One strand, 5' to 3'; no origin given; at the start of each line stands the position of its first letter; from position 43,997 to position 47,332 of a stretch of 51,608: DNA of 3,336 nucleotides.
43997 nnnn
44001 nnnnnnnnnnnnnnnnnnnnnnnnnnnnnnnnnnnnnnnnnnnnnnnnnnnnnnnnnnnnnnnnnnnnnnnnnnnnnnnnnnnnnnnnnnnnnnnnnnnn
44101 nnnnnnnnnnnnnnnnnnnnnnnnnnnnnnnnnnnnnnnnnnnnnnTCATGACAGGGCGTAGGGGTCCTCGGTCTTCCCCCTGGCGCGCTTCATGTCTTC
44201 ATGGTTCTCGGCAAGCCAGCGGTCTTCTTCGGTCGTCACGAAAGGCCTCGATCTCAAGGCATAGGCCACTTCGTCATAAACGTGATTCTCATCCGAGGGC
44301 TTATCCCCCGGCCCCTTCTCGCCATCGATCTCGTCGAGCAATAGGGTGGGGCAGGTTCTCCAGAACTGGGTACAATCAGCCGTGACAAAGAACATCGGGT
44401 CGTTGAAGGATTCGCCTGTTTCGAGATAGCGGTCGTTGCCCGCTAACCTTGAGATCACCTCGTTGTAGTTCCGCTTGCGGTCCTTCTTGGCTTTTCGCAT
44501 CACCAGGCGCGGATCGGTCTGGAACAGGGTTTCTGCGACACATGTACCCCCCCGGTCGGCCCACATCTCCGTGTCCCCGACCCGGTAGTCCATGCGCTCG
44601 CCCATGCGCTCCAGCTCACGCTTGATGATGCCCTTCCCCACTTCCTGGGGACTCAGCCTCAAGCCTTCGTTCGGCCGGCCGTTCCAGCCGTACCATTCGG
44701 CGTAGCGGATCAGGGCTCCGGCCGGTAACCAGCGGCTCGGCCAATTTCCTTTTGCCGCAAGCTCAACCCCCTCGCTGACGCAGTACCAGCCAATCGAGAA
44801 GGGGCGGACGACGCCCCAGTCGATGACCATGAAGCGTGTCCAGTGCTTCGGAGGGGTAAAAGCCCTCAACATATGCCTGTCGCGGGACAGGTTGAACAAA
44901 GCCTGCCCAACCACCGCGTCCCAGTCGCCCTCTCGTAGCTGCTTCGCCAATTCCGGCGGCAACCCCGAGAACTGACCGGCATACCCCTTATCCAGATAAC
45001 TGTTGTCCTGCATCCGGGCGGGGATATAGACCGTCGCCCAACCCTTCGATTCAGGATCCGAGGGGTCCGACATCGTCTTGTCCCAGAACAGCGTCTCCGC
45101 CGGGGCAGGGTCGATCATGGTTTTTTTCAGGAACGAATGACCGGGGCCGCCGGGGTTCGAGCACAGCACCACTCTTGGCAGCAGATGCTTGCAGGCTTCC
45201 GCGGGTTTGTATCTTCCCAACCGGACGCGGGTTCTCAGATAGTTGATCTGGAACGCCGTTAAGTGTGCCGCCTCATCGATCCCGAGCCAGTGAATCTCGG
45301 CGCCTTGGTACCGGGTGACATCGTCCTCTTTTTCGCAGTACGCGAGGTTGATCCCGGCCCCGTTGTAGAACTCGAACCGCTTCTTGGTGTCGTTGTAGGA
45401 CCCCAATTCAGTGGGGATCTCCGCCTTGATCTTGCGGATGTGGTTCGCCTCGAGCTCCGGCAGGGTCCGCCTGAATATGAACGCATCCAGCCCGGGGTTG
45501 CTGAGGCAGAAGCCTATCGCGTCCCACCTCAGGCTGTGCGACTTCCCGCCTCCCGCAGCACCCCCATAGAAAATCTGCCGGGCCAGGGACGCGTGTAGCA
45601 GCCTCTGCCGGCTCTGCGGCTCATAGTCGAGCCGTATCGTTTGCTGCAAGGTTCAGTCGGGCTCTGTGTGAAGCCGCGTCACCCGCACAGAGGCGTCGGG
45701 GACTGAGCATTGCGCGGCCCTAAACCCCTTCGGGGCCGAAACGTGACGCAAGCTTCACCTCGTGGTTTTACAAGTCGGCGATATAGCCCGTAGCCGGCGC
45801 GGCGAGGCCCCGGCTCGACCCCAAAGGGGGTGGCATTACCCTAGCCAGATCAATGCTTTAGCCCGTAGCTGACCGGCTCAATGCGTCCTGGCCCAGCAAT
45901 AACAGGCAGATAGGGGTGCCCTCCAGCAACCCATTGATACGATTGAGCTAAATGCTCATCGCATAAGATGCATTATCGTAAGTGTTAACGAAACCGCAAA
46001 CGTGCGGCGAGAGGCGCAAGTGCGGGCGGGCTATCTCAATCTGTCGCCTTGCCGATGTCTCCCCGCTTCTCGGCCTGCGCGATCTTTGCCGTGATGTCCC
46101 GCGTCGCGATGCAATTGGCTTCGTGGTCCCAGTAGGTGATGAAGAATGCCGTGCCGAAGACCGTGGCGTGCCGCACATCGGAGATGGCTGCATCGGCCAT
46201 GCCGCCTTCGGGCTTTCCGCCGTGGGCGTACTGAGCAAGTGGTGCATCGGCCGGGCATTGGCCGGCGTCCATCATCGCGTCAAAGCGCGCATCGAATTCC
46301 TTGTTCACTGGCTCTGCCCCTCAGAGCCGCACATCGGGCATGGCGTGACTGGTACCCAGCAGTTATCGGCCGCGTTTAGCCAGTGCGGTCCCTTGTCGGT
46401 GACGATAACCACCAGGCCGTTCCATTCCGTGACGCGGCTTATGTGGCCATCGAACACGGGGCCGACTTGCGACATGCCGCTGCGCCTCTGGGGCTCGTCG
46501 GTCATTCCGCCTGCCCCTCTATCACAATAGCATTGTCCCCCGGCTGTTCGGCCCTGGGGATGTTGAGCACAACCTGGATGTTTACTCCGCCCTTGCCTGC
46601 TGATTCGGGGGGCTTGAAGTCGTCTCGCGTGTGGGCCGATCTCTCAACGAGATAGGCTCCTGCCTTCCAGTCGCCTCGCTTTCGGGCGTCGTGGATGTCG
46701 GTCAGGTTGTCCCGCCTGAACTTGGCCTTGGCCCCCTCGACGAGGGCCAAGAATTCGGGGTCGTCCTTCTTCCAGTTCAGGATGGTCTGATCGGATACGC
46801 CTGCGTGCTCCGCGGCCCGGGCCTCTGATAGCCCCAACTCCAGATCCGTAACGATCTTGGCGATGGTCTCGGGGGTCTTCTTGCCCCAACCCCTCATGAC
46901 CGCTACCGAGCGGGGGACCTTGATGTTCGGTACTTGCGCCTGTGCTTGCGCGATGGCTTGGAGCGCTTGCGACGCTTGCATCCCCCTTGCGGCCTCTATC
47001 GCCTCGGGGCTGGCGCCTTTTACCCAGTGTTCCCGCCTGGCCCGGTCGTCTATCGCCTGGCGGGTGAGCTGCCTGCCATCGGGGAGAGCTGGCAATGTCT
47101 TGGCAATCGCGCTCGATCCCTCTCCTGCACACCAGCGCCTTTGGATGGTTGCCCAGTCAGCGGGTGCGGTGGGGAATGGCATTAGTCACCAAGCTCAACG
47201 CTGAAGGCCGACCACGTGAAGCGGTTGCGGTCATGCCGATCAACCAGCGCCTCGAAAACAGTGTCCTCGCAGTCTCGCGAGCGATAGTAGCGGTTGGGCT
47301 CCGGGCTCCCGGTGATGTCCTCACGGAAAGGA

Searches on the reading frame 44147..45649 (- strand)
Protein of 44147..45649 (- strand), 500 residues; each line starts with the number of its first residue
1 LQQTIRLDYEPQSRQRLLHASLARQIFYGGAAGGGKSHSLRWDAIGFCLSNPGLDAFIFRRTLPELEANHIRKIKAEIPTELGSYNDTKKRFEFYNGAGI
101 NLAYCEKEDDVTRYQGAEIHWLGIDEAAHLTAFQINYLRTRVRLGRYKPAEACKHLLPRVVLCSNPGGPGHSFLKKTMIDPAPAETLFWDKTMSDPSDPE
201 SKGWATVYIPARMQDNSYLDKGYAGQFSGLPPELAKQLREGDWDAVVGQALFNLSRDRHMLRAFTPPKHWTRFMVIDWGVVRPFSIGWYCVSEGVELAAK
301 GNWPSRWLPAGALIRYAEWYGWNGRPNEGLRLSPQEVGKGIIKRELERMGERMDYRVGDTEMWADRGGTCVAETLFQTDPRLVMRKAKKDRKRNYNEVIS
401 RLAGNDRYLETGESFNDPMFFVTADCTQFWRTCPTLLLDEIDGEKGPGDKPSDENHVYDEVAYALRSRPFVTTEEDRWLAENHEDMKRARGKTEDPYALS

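Call 26: search_protein_families(library=phrogs, proteins=[window:44147-45649:-], max_evalue=0.001)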
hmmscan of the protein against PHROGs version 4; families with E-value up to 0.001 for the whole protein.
window:44147-45649:- (500 aa): 3 families
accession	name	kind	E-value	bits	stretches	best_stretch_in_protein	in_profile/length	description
phrog_979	-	head and packaging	2.2e-35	123.4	1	10-253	153-417/642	terminase large subunit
phrog_2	-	head and packaging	1.8e-26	94.2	1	14-472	269-596/807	terminase large subunit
phrog_9526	-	head and packaging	2.1e-16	61.2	1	9-166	8-165/280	terminase large subunit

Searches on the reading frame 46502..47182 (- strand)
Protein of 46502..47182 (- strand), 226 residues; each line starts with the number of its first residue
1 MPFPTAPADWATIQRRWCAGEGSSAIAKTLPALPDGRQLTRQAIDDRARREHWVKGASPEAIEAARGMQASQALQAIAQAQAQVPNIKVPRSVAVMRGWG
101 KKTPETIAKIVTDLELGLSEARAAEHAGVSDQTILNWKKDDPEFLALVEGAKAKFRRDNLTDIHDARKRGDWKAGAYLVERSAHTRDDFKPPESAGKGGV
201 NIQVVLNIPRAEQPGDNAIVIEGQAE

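Call 26: search_protein_families(library=phrogs, proteins=[window:46502-47182:-], max_evalue=0.001)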
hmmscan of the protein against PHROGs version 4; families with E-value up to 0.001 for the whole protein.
window:46502-47182:- (226 aa): 5 families
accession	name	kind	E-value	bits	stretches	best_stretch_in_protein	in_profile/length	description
phrog_4102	-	head and packaging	1.1e-10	42.9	1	101-186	14-109/166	terminase small subunit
phrog_309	-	head and packaging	8e-06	27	1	99-154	135-193/319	terminase small subunit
phrog_4044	-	head and packaging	2.4e-05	24.9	1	111-169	33-88/180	terminase small subunit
phrog_1482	-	head and packaging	0.00042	20.9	1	101-153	14-67/147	terminase small subunit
phrog_2538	-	head and packaging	0.00082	20.5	0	116-154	17-54/129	terminase small subunit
